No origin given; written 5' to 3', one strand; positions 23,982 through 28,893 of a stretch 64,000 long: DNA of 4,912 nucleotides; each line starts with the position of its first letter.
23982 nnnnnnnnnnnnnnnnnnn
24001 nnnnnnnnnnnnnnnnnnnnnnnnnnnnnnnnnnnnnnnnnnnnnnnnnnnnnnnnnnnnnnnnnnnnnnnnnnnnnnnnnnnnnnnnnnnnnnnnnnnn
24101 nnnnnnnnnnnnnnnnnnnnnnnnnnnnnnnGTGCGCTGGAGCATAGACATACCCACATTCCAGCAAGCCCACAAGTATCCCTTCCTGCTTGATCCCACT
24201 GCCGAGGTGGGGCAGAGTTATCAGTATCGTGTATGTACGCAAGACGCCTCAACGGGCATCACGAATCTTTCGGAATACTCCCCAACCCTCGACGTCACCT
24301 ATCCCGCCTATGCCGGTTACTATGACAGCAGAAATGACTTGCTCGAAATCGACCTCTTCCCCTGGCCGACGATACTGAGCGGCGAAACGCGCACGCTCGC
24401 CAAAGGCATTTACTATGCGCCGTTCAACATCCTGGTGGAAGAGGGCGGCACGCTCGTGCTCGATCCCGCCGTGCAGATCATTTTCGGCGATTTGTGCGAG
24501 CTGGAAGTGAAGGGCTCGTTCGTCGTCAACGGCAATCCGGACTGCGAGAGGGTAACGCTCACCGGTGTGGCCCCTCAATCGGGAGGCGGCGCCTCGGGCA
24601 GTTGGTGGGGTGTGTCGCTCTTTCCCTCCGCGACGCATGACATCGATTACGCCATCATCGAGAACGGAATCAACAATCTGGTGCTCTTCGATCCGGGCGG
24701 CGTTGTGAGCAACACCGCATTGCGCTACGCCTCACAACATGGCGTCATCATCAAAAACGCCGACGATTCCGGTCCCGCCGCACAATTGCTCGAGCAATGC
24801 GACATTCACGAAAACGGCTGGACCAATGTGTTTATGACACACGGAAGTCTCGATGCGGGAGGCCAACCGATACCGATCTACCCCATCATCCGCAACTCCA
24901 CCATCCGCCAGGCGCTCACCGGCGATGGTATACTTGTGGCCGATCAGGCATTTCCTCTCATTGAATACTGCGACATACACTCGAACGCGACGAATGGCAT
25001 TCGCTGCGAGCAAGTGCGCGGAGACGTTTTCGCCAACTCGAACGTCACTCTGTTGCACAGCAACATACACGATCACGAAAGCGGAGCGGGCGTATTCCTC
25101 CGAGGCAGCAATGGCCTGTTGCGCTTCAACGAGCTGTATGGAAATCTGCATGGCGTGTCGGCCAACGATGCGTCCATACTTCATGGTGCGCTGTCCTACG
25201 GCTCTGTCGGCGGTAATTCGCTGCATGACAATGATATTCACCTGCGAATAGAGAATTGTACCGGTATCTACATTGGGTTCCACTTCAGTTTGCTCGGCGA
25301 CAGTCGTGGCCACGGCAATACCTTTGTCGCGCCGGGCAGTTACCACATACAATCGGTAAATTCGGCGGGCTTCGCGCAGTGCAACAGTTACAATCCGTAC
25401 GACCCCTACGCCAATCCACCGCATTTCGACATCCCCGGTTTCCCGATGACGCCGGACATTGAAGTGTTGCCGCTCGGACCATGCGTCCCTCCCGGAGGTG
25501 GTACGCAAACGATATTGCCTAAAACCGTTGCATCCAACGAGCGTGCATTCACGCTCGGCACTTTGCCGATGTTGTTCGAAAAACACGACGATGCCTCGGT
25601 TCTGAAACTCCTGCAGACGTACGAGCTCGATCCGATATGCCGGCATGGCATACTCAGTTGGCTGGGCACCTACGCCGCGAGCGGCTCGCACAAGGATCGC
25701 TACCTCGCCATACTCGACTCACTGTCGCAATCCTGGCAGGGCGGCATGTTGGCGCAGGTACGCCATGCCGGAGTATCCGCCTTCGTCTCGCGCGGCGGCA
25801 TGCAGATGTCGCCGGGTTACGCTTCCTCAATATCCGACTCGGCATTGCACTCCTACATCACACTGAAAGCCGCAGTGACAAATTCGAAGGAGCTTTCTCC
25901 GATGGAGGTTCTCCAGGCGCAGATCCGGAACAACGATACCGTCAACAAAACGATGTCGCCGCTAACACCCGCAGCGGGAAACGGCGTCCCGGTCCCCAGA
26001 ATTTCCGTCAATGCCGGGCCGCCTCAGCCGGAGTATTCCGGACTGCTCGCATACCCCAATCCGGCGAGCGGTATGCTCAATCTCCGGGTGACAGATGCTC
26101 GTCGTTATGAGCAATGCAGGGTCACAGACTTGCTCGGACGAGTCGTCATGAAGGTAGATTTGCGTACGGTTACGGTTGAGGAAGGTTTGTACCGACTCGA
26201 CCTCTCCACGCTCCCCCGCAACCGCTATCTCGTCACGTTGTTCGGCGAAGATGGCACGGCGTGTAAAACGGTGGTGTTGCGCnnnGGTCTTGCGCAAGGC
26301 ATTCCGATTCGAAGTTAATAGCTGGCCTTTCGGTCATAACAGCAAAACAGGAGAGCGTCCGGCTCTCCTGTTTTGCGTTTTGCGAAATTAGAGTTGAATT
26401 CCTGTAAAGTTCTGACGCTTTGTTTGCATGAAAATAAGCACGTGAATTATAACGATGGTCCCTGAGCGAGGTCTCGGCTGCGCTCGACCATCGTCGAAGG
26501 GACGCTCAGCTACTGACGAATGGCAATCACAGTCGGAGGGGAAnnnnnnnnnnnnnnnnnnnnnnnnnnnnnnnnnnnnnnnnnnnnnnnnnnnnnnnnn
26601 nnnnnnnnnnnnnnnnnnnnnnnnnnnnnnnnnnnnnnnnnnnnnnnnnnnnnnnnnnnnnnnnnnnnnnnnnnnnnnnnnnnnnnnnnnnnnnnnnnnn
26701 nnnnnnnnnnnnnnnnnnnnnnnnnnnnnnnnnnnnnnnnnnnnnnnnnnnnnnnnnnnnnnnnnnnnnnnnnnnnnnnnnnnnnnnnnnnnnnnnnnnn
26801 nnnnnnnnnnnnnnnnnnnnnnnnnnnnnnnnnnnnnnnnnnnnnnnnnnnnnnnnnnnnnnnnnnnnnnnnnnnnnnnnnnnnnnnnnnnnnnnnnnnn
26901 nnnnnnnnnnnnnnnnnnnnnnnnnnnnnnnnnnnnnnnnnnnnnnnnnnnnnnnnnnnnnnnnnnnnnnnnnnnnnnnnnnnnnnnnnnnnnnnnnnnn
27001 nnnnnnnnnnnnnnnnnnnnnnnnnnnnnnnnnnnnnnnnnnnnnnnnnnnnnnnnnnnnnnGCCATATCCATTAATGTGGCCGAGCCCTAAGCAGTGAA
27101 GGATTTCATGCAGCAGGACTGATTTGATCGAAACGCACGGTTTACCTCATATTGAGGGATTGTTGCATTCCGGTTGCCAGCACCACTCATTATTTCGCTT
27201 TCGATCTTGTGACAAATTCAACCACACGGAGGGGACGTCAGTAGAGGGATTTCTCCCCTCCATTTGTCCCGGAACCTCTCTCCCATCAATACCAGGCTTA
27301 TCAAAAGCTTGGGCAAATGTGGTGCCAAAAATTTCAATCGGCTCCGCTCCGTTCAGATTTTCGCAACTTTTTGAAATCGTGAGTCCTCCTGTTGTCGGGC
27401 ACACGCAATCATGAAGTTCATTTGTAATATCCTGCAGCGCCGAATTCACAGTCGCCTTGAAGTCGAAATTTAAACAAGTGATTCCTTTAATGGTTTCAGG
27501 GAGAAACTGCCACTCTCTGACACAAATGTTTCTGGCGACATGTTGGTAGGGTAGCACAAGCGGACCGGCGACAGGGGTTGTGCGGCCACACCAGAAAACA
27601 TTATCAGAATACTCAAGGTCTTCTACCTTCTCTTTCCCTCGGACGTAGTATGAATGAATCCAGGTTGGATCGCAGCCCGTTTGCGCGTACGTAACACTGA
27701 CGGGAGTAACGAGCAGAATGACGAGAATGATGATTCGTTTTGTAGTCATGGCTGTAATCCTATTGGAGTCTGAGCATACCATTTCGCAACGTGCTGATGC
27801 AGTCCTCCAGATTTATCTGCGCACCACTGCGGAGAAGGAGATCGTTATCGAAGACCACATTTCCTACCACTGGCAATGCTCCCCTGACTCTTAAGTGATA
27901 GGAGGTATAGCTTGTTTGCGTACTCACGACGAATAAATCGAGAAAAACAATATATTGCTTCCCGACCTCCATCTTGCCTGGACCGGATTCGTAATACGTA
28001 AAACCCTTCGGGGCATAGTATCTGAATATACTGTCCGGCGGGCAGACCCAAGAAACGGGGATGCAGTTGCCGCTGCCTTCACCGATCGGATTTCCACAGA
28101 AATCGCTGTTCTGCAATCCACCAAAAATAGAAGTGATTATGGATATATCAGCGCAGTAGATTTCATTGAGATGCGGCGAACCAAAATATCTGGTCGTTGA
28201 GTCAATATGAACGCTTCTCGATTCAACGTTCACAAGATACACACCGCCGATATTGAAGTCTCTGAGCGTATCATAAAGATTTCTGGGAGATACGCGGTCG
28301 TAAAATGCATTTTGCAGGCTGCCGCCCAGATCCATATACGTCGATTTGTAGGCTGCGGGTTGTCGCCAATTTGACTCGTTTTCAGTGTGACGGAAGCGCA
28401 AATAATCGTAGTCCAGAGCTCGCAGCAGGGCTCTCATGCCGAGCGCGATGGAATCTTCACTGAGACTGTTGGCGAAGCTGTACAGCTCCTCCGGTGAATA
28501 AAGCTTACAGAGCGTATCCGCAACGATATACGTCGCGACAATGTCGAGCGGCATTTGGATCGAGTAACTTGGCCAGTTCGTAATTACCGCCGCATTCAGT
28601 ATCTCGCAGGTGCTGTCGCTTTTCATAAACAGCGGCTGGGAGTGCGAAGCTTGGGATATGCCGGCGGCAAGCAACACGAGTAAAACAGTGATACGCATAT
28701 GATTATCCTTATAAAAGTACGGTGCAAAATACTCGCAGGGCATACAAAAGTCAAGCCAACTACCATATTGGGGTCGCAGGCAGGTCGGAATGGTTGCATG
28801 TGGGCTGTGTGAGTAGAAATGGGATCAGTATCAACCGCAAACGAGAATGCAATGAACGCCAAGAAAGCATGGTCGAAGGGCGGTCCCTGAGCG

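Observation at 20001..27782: Pattern: neighbouring secreted-protein genes carry four nonsense codons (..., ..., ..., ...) and zero frameshifts; five consecutive plus-strand ORFs share one frame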

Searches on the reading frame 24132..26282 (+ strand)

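Call 48: search_protein_families(library=ncbifam, proteins=[P0017], max_evalue=0.01)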
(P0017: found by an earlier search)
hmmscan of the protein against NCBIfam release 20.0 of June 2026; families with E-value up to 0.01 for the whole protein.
P0017 (401 aa): 1 family
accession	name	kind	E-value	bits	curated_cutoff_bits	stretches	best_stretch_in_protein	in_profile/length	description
TIGR04183.1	Por_Secre_tail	domain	0.0079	16.2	23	0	323-394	1-66/72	T9SS type A sorting domain-containing protein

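Call 50: search_protein_families(library=pfam, proteins=[P0028], max_evalue=0.001)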
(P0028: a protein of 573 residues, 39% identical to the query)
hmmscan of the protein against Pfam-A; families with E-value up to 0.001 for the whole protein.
P0028 (573 aa): 0 families

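Call 67: search_protein_families(library=pfam, proteins=[P0017], max_evalue=5)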
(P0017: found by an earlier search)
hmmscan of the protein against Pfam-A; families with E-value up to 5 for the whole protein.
P0017 (401 aa): 2 families
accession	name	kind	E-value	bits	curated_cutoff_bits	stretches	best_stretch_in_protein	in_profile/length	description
PF18962.6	Por_Secre_tail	-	0.0029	18.3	27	1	323-391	1-67/75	Secretion system C-terminal sorting domain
PF00413.30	Peptidase_M10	-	0.036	14.4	24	1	203-226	103-126/159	Matrixin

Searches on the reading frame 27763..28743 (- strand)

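Call 7: search_protein_families(library=pfam, proteins=[window:27763-28743:-], max_evalue=0.01)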
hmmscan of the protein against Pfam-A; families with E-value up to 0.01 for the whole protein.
window:27763-28743:- (327 aa): 0 families

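Call 48: search_protein_families(library=ncbifam, proteins=[P0017, window:27763-28698:-], max_evalue=0.01)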
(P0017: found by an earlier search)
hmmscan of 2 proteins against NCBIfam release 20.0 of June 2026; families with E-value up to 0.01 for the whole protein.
P0017 (401 aa): 1 family
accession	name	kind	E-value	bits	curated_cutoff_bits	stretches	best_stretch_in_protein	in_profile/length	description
TIGR04183.1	Por_Secre_tail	domain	0.0079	16.2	23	0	323-394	1-66/72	T9SS type A sorting domain-containing protein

window:27763-28698:- (312 aa): 0 families

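Call 50: search_protein_families(library=pfam, proteins=[P0028], max_evalue=0.001)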
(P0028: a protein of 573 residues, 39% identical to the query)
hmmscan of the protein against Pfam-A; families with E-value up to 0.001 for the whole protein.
P0028 (573 aa): 0 families

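Call 67: search_protein_families(library=pfam, proteins=[P0017, window:27763-28698:-], max_evalue=5)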
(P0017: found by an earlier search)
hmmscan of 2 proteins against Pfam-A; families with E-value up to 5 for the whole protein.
P0017 (401 aa): 2 families
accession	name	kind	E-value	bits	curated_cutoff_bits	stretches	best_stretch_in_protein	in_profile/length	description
PF18962.6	Por_Secre_tail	-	0.0029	18.3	27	1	323-391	1-67/75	Secretion system C-terminal sorting domain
PF00413.30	Peptidase_M10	-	0.036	14.4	24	1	203-226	103-126/159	Matrixin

window:27763-28698:- (312 aa): 0 families
